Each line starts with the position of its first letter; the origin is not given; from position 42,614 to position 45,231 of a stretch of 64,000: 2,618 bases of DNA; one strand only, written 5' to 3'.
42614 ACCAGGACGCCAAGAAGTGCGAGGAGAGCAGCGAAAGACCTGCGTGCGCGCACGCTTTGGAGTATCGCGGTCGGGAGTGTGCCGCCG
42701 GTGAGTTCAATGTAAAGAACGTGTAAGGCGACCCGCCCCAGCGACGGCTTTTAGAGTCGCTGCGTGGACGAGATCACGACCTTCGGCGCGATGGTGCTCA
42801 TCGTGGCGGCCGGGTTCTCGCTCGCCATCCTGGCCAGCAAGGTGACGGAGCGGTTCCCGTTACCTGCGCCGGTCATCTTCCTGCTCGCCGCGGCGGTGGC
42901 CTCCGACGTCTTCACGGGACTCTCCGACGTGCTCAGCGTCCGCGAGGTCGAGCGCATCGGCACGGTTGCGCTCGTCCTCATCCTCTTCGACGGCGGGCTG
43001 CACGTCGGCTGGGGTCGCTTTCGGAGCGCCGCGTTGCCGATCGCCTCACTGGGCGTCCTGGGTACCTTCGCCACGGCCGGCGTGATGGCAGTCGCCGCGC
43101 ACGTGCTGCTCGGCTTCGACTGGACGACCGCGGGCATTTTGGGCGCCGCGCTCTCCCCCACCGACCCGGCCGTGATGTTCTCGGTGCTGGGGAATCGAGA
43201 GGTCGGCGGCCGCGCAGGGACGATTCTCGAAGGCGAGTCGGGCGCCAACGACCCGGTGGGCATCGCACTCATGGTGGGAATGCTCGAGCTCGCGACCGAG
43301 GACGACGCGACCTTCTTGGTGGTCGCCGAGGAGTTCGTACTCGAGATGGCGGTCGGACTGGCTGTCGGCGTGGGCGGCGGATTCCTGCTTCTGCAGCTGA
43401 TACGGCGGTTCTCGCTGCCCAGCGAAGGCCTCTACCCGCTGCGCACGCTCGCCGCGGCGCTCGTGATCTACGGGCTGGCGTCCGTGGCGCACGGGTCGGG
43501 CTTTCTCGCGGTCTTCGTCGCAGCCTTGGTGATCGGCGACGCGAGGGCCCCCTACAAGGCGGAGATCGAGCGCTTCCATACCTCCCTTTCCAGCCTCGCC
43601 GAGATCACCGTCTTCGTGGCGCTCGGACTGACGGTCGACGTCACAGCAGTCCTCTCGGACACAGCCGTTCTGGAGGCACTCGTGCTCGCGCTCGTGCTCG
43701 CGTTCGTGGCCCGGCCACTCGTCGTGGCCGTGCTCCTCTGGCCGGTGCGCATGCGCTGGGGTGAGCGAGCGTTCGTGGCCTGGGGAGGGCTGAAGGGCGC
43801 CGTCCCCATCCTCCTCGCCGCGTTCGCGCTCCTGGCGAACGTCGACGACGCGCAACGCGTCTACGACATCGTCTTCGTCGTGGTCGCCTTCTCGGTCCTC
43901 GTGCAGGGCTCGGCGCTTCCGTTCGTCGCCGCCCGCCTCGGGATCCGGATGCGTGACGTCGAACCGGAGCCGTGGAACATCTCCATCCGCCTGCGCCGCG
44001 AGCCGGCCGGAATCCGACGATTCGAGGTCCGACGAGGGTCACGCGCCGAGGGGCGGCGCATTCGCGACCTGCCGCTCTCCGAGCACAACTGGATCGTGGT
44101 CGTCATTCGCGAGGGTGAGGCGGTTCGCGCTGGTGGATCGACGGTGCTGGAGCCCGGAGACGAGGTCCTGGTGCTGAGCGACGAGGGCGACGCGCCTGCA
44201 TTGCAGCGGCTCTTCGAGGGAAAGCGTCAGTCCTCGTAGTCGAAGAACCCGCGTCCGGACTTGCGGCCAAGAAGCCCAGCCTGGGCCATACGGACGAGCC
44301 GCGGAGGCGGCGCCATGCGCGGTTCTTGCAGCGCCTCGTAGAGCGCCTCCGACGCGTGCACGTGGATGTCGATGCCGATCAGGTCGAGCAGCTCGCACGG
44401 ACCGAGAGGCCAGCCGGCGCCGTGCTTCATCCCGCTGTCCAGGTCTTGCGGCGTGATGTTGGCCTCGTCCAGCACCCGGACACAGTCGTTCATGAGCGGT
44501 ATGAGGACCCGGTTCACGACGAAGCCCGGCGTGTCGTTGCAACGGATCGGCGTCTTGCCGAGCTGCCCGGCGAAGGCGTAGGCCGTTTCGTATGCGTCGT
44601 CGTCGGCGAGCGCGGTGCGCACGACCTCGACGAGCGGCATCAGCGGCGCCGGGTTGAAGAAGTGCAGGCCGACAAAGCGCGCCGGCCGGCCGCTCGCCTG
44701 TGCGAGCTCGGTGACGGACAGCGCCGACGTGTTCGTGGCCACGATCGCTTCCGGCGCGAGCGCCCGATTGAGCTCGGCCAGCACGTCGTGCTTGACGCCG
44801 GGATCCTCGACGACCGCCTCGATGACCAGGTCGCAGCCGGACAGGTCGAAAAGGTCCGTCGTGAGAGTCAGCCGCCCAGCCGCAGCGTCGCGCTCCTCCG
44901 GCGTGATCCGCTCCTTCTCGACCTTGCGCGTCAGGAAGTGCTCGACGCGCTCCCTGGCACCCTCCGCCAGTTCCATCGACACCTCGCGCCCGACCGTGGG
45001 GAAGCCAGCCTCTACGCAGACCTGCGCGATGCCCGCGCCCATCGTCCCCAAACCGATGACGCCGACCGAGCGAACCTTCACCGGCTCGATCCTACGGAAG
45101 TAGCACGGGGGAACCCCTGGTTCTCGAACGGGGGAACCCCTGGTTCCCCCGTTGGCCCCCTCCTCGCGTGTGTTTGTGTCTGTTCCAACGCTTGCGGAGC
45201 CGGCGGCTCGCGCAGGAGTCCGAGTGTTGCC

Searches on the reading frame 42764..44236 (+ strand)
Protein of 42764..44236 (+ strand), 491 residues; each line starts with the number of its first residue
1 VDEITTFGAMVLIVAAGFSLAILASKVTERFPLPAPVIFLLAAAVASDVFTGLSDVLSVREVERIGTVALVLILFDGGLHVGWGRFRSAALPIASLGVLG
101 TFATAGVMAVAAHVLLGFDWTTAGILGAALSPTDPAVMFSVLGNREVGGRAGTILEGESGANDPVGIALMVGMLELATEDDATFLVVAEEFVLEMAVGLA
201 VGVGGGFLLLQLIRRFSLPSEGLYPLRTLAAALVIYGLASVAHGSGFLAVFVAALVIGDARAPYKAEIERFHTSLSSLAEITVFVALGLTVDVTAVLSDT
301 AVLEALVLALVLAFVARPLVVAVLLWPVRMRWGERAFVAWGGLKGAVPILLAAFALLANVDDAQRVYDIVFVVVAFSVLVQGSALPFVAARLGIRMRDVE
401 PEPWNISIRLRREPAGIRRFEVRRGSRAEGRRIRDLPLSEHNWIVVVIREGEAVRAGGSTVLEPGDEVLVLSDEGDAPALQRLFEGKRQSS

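Call 58: search_protein_families(library=pfam, proteins=[window:42764-44236:+], max_evalue=0.001)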
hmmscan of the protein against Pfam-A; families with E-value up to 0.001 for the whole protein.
window:42764-44236:+ (491 aa): 2 families
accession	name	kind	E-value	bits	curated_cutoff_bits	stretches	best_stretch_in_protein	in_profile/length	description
PF00999.27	Na_H_Exchanger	-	9e-57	193.1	26.2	1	21-389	4-373/375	Sodium/hydrogen exchanger, transmembrane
PF02080.26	TrkA_C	-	1.6e-10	41.1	27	1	418-484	2-70/71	TrkA-C domain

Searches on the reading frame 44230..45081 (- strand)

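Call 58: search_protein_families(library=pfam, proteins=[window:44230-45081:-], max_evalue=0.001)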
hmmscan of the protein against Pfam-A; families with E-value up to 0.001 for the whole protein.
window:44230-45081:- (284 aa): 3 families
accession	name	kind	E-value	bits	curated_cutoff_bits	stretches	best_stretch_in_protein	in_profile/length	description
PF02737.24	3HCDH_N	-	6.7e-60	202.5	22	1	6-184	2-180/180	3-hydroxyacyl-CoA dehydrogenase, NAD binding domain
PF00725.27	3HCDH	-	2.3e-29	102.2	22.1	1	186-282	1-97/97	3-hydroxyacyl-CoA dehydrogenase, C-terminal domain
PF03446.21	NAD_binding_2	-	0.00016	22.1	21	1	6-116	2-91/161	NAD binding domain of 6-phosphogluconate dehydrogenase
